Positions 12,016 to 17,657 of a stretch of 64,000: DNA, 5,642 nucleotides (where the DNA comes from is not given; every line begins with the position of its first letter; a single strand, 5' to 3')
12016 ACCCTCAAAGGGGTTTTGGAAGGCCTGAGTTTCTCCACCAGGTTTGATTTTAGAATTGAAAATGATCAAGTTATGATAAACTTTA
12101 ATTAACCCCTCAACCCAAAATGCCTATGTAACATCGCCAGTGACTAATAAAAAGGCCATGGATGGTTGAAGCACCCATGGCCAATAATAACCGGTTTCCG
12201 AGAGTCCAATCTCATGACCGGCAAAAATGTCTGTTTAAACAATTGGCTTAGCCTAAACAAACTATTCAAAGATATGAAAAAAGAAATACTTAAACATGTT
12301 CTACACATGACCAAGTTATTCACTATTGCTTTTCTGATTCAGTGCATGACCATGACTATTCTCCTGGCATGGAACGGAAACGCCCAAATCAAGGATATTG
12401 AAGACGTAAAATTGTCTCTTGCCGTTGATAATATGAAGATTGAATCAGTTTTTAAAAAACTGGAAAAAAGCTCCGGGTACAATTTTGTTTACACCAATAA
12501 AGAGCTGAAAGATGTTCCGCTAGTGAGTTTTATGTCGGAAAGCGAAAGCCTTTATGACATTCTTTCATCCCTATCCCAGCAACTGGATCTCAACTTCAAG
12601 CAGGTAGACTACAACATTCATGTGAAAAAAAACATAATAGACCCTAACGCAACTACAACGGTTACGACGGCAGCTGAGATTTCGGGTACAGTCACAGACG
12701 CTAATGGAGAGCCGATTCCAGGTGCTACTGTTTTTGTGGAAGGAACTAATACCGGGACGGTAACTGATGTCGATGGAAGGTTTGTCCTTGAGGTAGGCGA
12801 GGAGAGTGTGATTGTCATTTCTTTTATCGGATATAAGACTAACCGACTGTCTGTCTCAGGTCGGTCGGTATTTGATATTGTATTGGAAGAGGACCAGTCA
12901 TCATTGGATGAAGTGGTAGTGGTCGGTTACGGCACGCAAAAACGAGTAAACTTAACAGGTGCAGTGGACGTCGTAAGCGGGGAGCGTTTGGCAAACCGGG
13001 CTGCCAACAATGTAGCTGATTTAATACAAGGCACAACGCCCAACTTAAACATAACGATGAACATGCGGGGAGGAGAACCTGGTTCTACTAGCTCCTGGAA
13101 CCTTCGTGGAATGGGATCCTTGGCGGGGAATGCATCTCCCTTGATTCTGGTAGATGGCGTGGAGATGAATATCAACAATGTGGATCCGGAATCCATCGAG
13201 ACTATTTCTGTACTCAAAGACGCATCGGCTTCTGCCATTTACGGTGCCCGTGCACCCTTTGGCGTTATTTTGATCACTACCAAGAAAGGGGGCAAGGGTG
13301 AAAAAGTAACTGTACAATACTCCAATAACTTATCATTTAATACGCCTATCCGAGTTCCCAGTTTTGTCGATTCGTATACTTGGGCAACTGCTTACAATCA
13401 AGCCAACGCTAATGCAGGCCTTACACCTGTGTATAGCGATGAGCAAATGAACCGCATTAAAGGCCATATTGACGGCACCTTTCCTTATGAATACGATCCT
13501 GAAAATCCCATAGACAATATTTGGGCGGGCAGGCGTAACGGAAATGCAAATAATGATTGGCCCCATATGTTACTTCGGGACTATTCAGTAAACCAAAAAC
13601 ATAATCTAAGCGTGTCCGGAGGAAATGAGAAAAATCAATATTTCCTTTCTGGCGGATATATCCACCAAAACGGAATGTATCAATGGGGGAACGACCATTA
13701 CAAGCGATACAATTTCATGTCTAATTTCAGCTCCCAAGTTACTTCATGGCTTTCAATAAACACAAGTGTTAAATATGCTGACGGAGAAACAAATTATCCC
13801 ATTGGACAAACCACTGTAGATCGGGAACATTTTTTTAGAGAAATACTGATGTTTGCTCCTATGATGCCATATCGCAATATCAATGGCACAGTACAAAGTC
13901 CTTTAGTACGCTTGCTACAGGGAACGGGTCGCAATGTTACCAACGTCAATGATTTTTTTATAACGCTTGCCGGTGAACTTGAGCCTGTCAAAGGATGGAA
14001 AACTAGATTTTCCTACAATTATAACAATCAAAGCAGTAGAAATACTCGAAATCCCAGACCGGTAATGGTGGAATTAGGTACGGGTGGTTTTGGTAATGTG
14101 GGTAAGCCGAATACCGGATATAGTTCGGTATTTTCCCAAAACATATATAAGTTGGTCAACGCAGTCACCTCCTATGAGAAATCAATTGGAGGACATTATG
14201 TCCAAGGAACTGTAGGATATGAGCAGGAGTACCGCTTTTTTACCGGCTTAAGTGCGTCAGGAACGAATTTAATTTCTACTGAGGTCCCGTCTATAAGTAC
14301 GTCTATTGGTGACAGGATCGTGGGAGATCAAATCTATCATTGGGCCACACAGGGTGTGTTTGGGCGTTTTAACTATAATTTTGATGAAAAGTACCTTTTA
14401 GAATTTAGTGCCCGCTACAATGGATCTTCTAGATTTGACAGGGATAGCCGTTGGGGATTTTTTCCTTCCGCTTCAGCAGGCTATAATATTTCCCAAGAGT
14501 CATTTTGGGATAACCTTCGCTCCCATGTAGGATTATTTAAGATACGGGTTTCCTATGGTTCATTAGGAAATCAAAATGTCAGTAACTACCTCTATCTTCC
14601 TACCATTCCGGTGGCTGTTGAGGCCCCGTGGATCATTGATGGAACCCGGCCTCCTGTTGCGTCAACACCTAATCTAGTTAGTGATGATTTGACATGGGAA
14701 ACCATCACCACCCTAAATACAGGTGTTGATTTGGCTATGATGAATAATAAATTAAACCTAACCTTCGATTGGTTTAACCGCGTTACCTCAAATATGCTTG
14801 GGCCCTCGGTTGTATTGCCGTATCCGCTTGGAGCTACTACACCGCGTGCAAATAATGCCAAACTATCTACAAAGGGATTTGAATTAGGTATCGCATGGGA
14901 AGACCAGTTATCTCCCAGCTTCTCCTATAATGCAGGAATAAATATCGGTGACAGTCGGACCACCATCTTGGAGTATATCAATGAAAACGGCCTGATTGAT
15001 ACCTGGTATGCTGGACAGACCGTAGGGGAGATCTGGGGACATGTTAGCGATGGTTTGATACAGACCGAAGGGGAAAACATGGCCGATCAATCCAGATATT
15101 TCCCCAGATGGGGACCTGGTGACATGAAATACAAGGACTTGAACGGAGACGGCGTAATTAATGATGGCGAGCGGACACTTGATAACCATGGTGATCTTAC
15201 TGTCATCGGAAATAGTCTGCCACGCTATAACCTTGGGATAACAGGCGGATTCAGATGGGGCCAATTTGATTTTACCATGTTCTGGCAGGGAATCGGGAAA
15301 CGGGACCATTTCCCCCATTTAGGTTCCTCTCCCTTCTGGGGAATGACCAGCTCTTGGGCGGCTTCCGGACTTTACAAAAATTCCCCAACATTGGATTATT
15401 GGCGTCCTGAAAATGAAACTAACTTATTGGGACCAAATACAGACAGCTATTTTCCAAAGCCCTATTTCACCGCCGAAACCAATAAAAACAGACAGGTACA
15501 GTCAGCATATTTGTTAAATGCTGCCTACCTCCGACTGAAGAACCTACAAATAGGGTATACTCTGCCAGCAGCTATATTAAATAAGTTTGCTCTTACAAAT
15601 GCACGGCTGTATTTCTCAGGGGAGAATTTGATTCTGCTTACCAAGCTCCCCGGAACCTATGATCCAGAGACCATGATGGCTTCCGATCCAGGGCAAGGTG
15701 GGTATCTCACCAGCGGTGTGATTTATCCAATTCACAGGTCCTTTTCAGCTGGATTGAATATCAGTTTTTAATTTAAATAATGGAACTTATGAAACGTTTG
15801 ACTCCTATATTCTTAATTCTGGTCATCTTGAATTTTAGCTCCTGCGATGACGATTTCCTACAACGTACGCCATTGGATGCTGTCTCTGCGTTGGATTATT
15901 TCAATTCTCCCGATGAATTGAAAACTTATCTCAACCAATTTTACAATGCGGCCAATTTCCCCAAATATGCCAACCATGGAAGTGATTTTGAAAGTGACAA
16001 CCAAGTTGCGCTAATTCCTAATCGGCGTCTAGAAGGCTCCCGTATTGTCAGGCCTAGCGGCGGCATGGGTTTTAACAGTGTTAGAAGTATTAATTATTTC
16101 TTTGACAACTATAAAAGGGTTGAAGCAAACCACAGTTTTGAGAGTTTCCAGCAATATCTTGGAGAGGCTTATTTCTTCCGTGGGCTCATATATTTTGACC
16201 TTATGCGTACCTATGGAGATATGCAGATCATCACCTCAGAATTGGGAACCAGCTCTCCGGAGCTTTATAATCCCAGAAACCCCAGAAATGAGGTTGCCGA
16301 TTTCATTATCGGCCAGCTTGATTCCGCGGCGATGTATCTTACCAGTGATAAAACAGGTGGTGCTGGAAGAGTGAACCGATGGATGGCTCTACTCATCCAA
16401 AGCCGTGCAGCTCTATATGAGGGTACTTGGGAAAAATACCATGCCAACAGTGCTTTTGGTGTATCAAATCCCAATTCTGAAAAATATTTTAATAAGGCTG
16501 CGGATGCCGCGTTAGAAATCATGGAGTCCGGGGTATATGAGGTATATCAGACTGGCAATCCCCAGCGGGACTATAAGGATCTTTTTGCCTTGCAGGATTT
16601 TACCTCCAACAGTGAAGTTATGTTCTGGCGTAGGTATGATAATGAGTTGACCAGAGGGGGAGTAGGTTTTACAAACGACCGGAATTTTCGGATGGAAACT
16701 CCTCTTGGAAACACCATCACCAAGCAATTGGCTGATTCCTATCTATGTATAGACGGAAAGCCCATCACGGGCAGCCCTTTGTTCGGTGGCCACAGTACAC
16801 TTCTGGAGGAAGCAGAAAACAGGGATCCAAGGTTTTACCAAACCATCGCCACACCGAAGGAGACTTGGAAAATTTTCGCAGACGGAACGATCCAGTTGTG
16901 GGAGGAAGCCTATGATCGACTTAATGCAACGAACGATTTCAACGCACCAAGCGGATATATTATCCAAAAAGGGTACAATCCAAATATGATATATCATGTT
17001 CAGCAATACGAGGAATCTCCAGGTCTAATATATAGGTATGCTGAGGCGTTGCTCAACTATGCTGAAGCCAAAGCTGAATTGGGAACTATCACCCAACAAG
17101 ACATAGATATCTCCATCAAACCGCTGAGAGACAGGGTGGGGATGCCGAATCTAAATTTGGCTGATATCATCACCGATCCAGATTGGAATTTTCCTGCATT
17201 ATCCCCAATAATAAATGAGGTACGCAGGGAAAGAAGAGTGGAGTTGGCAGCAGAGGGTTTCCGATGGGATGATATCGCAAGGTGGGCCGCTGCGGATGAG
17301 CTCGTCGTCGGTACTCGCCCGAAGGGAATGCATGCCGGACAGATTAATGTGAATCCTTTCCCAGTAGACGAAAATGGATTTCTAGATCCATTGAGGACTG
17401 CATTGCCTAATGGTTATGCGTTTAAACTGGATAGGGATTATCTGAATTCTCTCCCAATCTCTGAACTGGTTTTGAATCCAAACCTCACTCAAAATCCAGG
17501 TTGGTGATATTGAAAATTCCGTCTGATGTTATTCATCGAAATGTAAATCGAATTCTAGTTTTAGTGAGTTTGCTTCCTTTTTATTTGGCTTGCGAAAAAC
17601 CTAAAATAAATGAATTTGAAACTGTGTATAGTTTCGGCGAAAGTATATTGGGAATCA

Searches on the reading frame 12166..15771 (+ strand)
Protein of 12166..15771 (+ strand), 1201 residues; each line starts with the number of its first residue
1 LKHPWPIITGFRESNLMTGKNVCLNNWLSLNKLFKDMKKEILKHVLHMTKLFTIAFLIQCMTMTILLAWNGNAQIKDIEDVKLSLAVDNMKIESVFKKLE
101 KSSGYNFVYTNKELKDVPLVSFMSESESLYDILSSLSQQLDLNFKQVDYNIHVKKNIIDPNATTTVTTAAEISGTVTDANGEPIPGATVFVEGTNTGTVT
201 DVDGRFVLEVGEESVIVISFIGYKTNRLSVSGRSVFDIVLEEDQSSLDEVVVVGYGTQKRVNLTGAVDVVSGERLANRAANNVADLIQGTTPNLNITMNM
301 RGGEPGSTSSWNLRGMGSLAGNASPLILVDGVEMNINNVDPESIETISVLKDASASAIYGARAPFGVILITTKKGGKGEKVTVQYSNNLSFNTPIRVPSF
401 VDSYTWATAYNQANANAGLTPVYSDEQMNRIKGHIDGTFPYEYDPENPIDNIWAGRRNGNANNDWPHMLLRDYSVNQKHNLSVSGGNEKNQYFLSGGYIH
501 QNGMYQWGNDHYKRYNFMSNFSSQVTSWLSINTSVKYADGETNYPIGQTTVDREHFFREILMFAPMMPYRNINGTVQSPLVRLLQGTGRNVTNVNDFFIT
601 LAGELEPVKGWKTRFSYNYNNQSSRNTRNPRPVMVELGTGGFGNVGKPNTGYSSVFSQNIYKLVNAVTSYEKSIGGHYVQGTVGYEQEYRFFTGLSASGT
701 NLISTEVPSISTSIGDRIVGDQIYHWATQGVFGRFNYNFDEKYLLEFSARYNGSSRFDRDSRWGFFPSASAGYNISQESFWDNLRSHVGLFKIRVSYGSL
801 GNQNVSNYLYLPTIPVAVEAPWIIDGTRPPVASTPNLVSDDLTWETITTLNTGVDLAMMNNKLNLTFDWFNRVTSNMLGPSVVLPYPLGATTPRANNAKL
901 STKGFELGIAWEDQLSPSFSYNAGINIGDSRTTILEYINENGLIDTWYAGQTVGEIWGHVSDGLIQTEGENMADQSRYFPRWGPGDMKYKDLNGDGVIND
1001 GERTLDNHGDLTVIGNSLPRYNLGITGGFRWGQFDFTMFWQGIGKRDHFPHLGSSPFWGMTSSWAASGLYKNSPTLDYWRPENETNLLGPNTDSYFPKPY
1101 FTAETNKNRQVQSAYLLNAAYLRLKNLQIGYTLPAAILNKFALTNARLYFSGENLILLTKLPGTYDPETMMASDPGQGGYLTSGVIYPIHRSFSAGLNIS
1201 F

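Call 77: search_protein_families(library=pfam, proteins=[window:12166-15771:+], max_evalue=0.00001)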
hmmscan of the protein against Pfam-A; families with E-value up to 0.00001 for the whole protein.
window:12166-15771:+ (1201 aa): 5 families
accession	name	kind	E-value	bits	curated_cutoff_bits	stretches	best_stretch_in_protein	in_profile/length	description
PF07715.20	Plug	-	5.6e-20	72.3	23.9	1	262-367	4-107/107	TonB-dependent Receptor Plug Domain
PF13715.12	CarbopepD_reg_2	-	5.7e-20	71.6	32.2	1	172-252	1-88/88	CarboxypepD_reg-like domain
PF13620.12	CarboxypepD_reg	-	9.9e-13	48.7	32.3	1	172-229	2-65/82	Carboxypeptidase regulatory-like domain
PF00593.30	TonB_dep_Rec_b-barrel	-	5.9e-11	43.3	27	1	584-1155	50-436/436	TonB dependent receptor-like, beta-barrel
PF16344.10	FecR_C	-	3.9e-07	30.5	24.4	1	87-152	4-69/70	FecR, C-terminal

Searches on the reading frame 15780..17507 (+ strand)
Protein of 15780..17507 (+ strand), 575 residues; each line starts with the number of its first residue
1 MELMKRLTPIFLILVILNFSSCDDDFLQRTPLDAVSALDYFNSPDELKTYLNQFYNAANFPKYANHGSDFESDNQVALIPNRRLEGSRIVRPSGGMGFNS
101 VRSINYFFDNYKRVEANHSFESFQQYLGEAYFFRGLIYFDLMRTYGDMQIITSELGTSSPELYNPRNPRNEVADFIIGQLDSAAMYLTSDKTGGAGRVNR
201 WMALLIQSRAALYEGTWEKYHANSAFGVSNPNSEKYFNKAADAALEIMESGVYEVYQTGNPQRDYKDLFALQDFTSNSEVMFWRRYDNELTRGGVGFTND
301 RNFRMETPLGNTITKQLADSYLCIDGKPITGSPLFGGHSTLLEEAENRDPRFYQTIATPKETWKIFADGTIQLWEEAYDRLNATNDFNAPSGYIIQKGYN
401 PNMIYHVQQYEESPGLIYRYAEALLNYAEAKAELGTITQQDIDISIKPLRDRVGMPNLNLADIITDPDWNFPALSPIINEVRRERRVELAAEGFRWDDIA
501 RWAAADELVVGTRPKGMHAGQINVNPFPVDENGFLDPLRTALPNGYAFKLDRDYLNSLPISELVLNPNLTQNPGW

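Call 77: search_protein_families(library=pfam, proteins=[window:15780-17507:+], max_evalue=0.00001)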
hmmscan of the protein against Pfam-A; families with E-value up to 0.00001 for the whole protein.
window:15780-17507:+ (575 aa): 2 families
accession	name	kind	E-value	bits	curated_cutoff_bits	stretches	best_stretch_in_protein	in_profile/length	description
PF07980.17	SusD_RagB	-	5e-46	158.1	23.1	1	283-575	6-297/297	SusD family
PF14322.12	SusD-like_3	-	7.7e-10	39.8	27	1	99-209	83-188/191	Starch-binding associating with outer membrane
